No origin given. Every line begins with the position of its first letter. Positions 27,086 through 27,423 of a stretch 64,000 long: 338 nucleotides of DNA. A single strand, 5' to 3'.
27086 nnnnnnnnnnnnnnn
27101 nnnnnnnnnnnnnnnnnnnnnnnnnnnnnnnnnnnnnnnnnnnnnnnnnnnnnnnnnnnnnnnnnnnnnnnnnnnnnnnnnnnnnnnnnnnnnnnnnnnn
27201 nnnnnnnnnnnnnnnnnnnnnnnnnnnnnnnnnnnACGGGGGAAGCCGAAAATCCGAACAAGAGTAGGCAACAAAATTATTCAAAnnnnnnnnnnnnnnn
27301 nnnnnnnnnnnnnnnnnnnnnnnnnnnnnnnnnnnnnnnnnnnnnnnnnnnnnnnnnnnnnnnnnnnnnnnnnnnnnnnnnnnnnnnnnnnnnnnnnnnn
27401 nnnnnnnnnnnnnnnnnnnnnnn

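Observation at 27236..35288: Identical-length 34-nt motif placed 16-22 nt upstream of three start codons in the island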

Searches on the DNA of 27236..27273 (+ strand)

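Call 53: build_rna_model(alignment_id=A1, structure=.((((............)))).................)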
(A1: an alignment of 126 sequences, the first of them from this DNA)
Model R1 built from alignment A1 (126 sequences, 38 columns); structure: as given.
model positions 38; base pairs 4; branch points 0; effective number of sequences 126; information 1.189 bits per position. Calibrated on 0.2 Mb of random sequence (short: E-values are rough).
structure used (alignment columns):
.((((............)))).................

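Call 55: search_with_rna_model(model_id=R1, sources=[window, L001, L002, L003, L004, L005, L006, L007, L008, L009, L010, L011, L012, L013, L014, L015, L016, L017, L018, L019, L020, L021, L022, L023, L024, L025, L026, L027, L028, L029, L030, L031, L032, L033, L034, L035, L036, L037, L038, L039, L040, L041, L042, L043, L044, L045, L046, L047, L048, L049, L050, L051, L052, L053, L054, L055, L056, L057, L058, L059, L060, L061, L062, L063, L064, L065, L066, L067, L068, L069, L070, L071, L072, L073, L074, L075, L076, L077, L078, L079, L080, L081, L082, L083, L084, L085, L086, L087, L088, L089, L090, L091, L092, L093, L094, L095, L096, L097, L098, L099], max_evalue=0.01, make_alignment=true)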
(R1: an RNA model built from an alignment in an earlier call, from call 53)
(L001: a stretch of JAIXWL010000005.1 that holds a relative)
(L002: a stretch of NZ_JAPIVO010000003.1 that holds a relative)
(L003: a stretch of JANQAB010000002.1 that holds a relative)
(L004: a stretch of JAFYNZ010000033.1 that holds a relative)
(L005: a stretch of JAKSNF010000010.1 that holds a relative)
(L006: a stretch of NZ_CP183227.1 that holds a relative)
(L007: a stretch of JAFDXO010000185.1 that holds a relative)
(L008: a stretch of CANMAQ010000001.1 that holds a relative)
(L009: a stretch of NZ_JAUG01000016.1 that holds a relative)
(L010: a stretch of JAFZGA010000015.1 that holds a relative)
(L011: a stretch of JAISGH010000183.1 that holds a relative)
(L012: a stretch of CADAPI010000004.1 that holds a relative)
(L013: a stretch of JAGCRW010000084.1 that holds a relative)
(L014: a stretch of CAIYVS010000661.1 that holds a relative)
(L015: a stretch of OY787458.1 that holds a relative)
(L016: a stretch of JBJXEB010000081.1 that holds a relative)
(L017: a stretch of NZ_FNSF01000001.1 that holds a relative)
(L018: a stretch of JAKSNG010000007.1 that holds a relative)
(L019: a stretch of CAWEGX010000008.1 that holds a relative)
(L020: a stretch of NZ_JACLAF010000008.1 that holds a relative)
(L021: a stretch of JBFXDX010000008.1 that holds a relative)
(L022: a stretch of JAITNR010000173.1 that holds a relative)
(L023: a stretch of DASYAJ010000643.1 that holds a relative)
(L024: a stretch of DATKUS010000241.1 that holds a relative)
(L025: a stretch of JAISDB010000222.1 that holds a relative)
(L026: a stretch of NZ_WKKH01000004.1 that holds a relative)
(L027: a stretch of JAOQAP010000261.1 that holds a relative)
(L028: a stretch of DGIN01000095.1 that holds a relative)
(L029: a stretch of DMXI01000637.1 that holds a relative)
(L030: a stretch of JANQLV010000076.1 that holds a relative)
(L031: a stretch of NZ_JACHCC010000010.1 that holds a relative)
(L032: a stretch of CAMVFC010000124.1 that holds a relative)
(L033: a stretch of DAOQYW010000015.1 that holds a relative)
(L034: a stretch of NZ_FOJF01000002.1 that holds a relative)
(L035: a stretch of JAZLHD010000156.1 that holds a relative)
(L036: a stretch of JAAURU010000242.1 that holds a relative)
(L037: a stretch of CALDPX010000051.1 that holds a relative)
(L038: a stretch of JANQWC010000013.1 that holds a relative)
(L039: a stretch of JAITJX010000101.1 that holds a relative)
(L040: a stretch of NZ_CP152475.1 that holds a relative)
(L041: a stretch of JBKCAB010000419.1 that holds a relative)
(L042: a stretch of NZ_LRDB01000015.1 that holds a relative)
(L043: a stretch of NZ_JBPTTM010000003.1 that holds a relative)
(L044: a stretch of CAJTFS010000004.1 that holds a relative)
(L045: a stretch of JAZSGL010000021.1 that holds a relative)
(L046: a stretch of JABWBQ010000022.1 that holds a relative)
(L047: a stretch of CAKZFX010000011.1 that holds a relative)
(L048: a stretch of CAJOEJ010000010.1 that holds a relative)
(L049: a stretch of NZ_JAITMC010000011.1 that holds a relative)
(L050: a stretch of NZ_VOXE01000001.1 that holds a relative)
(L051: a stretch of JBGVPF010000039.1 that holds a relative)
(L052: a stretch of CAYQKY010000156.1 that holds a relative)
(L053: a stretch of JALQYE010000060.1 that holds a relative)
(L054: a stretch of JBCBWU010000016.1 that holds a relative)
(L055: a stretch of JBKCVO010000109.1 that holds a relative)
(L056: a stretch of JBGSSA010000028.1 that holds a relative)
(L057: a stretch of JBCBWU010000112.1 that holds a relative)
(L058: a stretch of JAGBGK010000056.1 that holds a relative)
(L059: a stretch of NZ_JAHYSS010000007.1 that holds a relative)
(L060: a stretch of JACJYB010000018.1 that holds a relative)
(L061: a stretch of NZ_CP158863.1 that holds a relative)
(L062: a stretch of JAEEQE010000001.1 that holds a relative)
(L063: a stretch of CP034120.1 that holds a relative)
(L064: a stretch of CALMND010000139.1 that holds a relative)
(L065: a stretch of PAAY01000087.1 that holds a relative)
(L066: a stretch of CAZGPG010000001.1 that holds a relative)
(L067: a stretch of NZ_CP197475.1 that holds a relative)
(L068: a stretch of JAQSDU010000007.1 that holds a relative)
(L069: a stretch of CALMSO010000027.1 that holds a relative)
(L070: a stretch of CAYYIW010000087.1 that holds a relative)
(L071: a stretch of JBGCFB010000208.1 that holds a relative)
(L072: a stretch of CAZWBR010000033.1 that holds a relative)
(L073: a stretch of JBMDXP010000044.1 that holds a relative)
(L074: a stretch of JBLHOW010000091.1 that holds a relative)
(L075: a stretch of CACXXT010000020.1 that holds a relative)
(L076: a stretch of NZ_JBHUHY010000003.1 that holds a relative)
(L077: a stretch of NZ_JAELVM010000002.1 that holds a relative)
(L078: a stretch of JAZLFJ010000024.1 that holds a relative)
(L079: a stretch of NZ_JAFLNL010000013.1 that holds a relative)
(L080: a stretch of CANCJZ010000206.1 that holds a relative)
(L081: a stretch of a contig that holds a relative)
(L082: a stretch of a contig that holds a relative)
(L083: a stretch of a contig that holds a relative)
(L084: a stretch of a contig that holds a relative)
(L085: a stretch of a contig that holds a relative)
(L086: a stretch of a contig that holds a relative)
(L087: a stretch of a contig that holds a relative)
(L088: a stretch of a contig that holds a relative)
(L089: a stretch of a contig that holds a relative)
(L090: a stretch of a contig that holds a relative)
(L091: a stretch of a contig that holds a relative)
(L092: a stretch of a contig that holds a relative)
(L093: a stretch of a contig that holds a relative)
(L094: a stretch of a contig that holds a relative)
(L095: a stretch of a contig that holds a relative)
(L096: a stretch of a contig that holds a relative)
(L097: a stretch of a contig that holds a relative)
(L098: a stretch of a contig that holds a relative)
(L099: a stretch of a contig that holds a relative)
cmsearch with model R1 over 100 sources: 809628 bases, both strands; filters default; matches with E-value up to 0.01: 120.
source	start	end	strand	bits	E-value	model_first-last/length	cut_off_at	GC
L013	1943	1980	+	56.9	1.3e-16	1-38/38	no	0.39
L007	834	871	+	54.1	1.3e-15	1-38/38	no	0.42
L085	2933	2970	-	53.3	2.4e-15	1-38/38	no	0.32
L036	3396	3433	-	52.9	3.3e-15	1-38/38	no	0.37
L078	3542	3579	+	52.8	3.4e-15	1-38/38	no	0.39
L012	5324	5361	+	52.7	3.8e-15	1-38/38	no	0.42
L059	5862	5899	+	52.6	4.1e-15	1-38/38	no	0.39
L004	974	1011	+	51.6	8.7e-15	1-38/38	no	0.45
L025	6188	6225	-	51.2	1.3e-14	1-38/38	no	0.53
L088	3138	3175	+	51.1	1.3e-14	1-38/38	no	0.39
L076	1175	1212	-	51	1.4e-14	1-38/38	no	0.39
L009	3016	3053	+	51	1.4e-14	1-38/38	no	0.39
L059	5398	5435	+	51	1.4e-14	1-38/38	no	0.39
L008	4905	4942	+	50.8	1.7e-14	1-38/38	no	0.39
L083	3233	3270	+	50.7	1.9e-14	1-38/38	no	0.45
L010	3327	3364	-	50.6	2e-14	1-38/38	no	0.42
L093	1718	1755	+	50.6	2.1e-14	1-38/38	no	0.39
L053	3202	3239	-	50.3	2.5e-14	1-38/38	no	0.42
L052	5603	5640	-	50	3.3e-14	1-38/38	no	0.45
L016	4479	4516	+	49.9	3.4e-14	1-38/38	no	0.45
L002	5366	5403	-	49.9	3.4e-14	1-38/38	no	0.42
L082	5464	5501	+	49.9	3.6e-14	1-38/38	no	0.42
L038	7738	7775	-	49.8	3.7e-14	1-38/38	no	0.42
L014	1872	1909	-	49.8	3.8e-14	1-38/38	no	0.42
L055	2857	2894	-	49.7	4e-14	1-38/38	no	0.45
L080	2222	2259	+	49.6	4.5e-14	1-38/38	no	0.39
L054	825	862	-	49.6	4.5e-14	1-38/38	no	0.45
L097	6065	6102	+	49.5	4.9e-14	1-38/38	no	0.45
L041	3595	3632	+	49.3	5.6e-14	1-38/38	no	0.39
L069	5052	5089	-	49.2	5.8e-14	1-38/38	no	0.42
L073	5910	5947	-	48.9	7.5e-14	1-38/38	no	0.53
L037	3050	3087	-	48.8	8.5e-14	1-38/38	no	0.42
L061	1138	1175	-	48.8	8.5e-14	1-38/38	no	0.37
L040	5160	5197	-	48.6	9.6e-14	1-38/38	no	0.42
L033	1127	1164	-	48.5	1e-13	1-38/38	no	0.47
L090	217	254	+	48.5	1.1e-13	1-38/38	no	0.42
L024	6507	6544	-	48.4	1.1e-13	1-38/38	no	0.47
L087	4878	4915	+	48.4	1.2e-13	1-38/38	no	0.5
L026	2961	2998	+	48.3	1.2e-13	1-38/38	no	0.42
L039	2707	2744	-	48.3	1.2e-13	1-38/38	no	0.47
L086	6253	6290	+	48.2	1.3e-13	1-38/38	no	0.53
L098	1436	1473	+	48.2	1.3e-13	1-38/38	no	0.45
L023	2782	2819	-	48.2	1.4e-13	1-38/38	no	0.45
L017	6460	6497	-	48.1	1.4e-13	1-38/38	no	0.45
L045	6175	6212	-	48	1.6e-13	1-38/38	no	0.47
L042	4188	4225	+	47.9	1.7e-13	1-38/38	no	0.45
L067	5482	5519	+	47.9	1.8e-13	1-38/38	no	0.55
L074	1103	1140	+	47.8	1.9e-13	1-38/38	no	0.39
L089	2301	2338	+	47.7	2e-13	1-38/38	no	0.45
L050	7514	7551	-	47.7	2e-13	1-38/38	no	0.53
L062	5028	5065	-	47.6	2.1e-13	1-38/38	no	0.53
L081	3299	3336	+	47.3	2.8e-13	1-38/38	no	0.55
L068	6893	6930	+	47.2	3e-13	1-38/38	no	0.45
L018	2196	2233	+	47.1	3.1e-13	1-38/38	no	0.47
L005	762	799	+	47.1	3.2e-13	1-38/38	no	0.47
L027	609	646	+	47.1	3.3e-13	1-38/38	no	0.45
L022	5230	5267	+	46.9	3.7e-13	1-38/38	no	0.39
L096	2201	2238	+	46.8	3.9e-13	1-38/38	no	0.45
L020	7470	7507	+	46.7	4.3e-13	1-38/38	no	0.45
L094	917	954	+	46.6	4.6e-13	1-38/38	no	0.39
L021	4640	4677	-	46.5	5e-13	1-38/38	no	0.45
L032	234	271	+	46.5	5.1e-13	1-38/38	no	0.42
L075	7322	7359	-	46.5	5.2e-13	1-38/38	no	0.45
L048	6443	6480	-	46.4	5.6e-13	1-38/38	no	0.47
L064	7757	7794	+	46.3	6e-13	1-38/38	no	0.45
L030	3415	3452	+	46.2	6.3e-13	1-38/38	no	0.42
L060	1431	1468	+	46.2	6.3e-13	1-38/38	no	0.42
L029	7799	7836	-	46.2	6.6e-13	1-38/38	no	0.42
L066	1854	1891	-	46.1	6.9e-13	1-38/38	no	0.47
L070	3993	4030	+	46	7.6e-13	1-38/38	no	0.5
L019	7862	7899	-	45.5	1.1e-12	1-38/38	no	0.47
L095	4373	4410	+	45.5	1.1e-12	1-38/38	no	0.45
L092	2198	2235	+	45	1.6e-12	1-38/38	no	0.37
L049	4533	4570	+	44.9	1.8e-12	1-38/38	no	0.42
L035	2055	2092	-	44.5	2.6e-12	1-38/38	no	0.42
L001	4059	4096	+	44.4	2.6e-12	1-38/38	no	0.45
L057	3118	3155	-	44.4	2.6e-12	1-38/38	no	0.45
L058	7193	7230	-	44.3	2.8e-12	1-38/38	no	0.47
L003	3261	3298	-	44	3.7e-12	1-38/38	no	0.55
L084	2280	2317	+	44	3.8e-12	1-38/38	no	0.42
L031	3544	3581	+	43.6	5e-12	1-38/38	no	0.47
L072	5406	5443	-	43.6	5.2e-12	1-38/38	no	0.42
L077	6474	6511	-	43.5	5.7e-12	1-38/38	no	0.55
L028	6261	6298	-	43.3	6.3e-12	1-38/38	no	0.55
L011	1084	1121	-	43.3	6.4e-12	1-38/38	no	0.37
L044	5443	5480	-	43.3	6.6e-12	1-38/38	no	0.55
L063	5792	5829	-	43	8.3e-12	1-38/38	no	0.55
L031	3113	3150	+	42.9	9e-12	1-38/38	no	0.5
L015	6035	6072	-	42.8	9.5e-12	1-38/38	no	0.53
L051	778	815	-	42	1.8e-11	1-38/38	no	0.53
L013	1507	1546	+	41.8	2.1e-11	1-38/38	no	0.45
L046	5415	5452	+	41.7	2.3e-11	1-38/38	no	0.66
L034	3201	3238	-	41.4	2.8e-11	1-38/38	no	0.53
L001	123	160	+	40.7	5e-11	1-38/38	no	0.42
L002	4926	4963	-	40.2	7.5e-11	1-38/38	no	0.45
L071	6031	6068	+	39.3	1.6e-10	1-38/38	no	0.58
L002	4485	4520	-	38.9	2e-10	1-38/38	no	0.47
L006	4240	4277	+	37.6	5.9e-10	1-38/38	no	0.45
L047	278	315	+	37.5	6.4e-10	1-38/38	no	0.55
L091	3389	3426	+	37.1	8.9e-10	1-38/38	no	0.34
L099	1224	1261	+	37.1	9e-10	1-38/38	no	0.53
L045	7667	7703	-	36.9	1e-09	1-38/38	no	0.41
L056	5051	5087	-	36.3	1.7e-09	1-38/38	no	0.51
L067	6529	6566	+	35.9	2.3e-09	1-38/38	no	0.5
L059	4924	4961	+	35.6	2.9e-09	1-38/38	no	0.45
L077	5565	5603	-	35.6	2.9e-09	1-38/38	no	0.46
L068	6109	6142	+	34.2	8.6e-09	1-38/38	no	0.44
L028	4065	4103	-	34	1e-08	1-38/38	no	0.54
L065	5813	5851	+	31.3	8.8e-08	1-38/38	no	0.46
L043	1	28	+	30.7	1.4e-07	11-38/38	5'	0.46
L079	2153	2190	+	30.5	1.7e-07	1-38/38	no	0.5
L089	1824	1862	-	30.5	1.7e-07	1-38/38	no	0.46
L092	643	682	-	26.8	3.1e-06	1-38/38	no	0.43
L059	4505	4542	+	26.6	3.5e-06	1-38/38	no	0.45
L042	4095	4133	+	26.5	4e-06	1-38/38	no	0.44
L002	7052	7089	-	24.5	1.9e-05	1-38/38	no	0.42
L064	1792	1827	+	23.8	3.3e-05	1-38/38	no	0.53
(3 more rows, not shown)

Alignment A4: 120 matches aligned to the model, 46 columns, each read 5' to 3' on its own strand. Consensus structure (alignment columns), stored with it:
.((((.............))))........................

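Call 67: search_with_rna_model(model_id=R1, sources=[L232, L233, L234, L235, L236, L237, L238], max_evalue=1, show_alignments=8)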
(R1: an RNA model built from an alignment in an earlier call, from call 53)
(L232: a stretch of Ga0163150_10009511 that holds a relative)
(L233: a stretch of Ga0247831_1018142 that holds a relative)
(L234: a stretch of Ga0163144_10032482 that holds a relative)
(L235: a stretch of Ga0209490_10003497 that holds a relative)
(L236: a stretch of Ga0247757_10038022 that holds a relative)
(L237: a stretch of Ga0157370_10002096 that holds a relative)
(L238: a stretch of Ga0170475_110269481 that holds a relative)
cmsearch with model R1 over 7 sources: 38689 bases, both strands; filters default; matches with E-value up to 1: 3.
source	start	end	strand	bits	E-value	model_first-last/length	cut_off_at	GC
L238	417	454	+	47.4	1.2e-14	1-38/38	no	0.47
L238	1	29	+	26.5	1.9e-07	10-38/38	5'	0.41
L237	5967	5977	-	9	0.2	7-17/38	no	0.45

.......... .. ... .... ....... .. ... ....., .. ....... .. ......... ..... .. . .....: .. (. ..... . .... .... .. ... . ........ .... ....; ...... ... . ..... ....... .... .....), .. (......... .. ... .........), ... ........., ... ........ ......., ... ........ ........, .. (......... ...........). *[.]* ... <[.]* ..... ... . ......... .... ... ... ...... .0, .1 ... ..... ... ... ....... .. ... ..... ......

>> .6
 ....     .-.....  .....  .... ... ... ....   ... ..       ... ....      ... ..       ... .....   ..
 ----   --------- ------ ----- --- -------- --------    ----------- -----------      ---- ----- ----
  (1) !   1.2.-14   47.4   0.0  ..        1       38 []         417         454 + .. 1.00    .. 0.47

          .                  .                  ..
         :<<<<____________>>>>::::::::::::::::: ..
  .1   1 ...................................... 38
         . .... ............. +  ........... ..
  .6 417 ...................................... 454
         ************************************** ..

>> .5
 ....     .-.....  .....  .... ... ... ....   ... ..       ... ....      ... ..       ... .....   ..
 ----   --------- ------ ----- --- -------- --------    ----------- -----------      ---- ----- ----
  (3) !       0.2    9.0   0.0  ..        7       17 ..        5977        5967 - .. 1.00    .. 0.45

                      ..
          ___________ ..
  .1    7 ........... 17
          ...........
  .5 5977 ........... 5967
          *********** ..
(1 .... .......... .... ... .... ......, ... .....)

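Call 77: search_rna_families(sources=[L004, L010, L011, L013, L022, L025, L032, L037, L044, L051, L058, L081, L097, L104, L107, L116, L012, L062], threshold=gathering)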
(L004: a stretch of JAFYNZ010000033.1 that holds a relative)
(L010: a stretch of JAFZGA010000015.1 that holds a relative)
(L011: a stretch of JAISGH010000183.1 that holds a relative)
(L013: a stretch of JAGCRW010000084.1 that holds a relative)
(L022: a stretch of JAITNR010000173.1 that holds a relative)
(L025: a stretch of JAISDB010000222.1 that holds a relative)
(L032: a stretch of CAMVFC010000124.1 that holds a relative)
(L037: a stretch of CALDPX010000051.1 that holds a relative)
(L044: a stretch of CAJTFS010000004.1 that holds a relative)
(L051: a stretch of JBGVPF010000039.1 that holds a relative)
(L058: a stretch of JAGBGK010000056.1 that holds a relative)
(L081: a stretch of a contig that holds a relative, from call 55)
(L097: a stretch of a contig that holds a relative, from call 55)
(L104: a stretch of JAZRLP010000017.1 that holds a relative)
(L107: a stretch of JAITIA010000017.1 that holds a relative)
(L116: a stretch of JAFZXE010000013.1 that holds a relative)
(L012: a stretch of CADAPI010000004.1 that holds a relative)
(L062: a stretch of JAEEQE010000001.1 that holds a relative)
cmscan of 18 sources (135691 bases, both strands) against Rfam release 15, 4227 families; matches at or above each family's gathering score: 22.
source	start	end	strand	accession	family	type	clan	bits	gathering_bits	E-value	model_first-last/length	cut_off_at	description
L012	1640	1712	-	RF00005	tRNA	Gene; tRNA;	CL00001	68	29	2.4e-12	1-71/71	no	tRNA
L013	16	86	+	RF00005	tRNA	Gene; tRNA;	CL00001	60.4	29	3e-10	1-71/71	no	tRNA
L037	4317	4391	-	RF00005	tRNA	Gene; tRNA;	CL00001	54.6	29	1.1e-08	1-71/71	no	tRNA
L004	974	1008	+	RF02914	DUF805b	Cis-reg;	CL00115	52.7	35.6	7.8e-12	1-35/35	no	DUF805b RNA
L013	1943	1977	+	RF02914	DUF805b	Cis-reg;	CL00115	51.6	35.6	1.8e-11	1-35/35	no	DUF805b RNA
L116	4926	4961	+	RF02914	DUF805b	Cis-reg;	CL00115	51.1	35.6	2.7e-11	1-35/35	no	DUF805b RNA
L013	1507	1543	+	RF02914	DUF805b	Cis-reg;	CL00115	48.6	35.6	1.8e-10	1-35/35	no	DUF805b RNA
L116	2371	2405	+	RF02914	DUF805b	Cis-reg;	CL00115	48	35.6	2.9e-10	1-35/35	no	DUF805b RNA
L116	1597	1631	+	RF02914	DUF805b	Cis-reg;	CL00115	47.8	35.6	3.4e-10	1-35/35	no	DUF805b RNA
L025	6191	6225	-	RF02914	DUF805b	Cis-reg;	CL00115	47.4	35.6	4.8e-10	1-35/35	no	DUF805b RNA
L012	5324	5358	+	RF02914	DUF805b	Cis-reg;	CL00115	46.9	35.6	7.2e-10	1-35/35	no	DUF805b RNA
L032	234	268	+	RF02914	DUF805b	Cis-reg;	CL00115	46.4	35.6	1e-09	1-35/35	no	DUF805b RNA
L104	3313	3347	-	RF02914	DUF805b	Cis-reg;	CL00115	46.2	35.6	1.2e-09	1-35/35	no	DUF805b RNA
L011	1087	1120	-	RF02914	DUF805b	Cis-reg;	CL00115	45.2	35.6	2.7e-09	1-35/35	no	DUF805b RNA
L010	3330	3364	-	RF02914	DUF805b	Cis-reg;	CL00115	43.2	35.6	1.3e-08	1-35/35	no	DUF805b RNA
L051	781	815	-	RF02914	DUF805b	Cis-reg;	CL00115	42.6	35.6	2e-08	1-35/35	no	DUF805b RNA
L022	5230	5264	+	RF02914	DUF805b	Cis-reg;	CL00115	42.5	35.6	2.2e-08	1-35/35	no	DUF805b RNA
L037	3053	3087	-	RF02914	DUF805b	Cis-reg;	CL00115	42.4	35.6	2.4e-08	1-35/35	no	DUF805b RNA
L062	5031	5065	-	RF02914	DUF805b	Cis-reg;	CL00115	41.9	35.6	3.6e-08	1-35/35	no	DUF805b RNA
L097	6065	6099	+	RF02914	DUF805b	Cis-reg;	CL00115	41.3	35.6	5.4e-08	1-35/35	no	DUF805b RNA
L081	3299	3333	+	RF02914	DUF805b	Cis-reg;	CL00115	40.5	35.6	1.1e-07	1-35/35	no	DUF805b RNA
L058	7196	7230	-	RF02914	DUF805b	Cis-reg;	CL00115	40.2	35.6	1.3e-07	1-35/35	no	DUF805b RNA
